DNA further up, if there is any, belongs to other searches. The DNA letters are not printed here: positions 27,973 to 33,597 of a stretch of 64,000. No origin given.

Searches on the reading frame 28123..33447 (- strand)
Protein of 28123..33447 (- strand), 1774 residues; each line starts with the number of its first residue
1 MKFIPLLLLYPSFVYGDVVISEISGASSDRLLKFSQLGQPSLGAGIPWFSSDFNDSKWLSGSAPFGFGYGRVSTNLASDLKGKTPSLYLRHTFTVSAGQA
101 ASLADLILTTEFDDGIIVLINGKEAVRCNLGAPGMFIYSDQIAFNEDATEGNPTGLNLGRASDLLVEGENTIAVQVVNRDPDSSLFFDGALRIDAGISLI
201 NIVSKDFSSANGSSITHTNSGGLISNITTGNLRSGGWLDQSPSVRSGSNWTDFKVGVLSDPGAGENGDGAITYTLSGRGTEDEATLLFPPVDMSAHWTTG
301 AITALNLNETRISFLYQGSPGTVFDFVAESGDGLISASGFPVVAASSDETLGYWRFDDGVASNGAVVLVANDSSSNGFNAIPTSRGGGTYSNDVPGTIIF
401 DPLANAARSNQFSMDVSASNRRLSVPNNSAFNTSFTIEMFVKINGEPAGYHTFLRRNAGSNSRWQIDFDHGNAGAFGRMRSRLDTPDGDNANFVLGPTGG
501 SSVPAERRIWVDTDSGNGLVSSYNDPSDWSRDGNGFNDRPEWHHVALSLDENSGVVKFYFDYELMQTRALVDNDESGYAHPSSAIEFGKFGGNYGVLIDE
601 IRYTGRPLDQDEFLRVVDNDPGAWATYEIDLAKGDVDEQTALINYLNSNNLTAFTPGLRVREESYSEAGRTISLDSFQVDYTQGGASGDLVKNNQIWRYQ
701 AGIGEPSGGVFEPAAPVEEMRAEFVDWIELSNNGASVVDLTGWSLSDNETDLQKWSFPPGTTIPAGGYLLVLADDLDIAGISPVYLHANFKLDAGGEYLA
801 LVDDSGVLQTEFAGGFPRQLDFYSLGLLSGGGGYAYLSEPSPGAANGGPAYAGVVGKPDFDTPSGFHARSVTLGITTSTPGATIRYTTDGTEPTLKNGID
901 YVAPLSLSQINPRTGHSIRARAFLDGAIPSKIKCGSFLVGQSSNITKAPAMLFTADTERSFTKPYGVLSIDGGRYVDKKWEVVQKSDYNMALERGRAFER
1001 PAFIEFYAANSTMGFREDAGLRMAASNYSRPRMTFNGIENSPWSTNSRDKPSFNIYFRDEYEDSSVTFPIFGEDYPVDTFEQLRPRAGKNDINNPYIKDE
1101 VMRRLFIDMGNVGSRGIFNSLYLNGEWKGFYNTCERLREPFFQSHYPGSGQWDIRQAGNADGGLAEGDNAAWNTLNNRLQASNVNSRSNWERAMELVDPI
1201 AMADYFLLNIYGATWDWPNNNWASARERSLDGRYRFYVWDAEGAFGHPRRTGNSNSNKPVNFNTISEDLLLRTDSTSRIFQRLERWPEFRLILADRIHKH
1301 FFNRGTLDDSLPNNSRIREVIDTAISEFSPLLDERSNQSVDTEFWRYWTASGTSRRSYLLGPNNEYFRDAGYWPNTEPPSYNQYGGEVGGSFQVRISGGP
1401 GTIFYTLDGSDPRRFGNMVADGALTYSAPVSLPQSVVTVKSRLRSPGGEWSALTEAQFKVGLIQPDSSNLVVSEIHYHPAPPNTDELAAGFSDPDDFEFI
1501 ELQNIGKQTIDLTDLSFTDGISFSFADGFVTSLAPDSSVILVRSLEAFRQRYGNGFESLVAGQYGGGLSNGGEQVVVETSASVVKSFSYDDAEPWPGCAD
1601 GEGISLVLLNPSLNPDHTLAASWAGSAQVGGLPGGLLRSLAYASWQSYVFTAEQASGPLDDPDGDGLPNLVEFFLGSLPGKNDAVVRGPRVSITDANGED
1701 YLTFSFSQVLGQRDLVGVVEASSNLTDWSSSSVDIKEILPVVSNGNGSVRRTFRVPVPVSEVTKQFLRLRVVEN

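Call 64: search_protein_families(library=pfam, max_evalue=0.00001, proteins=[window:28123-33447:-])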
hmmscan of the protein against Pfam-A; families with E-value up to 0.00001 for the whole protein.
window:28123-33447:- (1774 aa): 5 families
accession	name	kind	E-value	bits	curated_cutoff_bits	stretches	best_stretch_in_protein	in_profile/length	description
PF00932.25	LTD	-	1.9e-24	86.6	34.3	2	723-808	22-101/109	Lamin Tail Domain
PF13287.12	Fn3_assoc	-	2.2e-19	69.8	23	2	875-933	3-55/59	Fn3 associated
PF13290.12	CHB_HEX_C_1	-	3.8e-16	59.2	22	1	863-932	2-65/67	Chitobiase/beta-hexosaminidase C-terminal domain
PF08757.17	CotH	-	5.7e-11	42.9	23.8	1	1047-1300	10-263/322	CotH kinase protein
PF13385.13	Laminin_G_3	-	2.1e-07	31.6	27.6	0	500-612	44-149/151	Concanavalin A-like lectin/glucanases superfamily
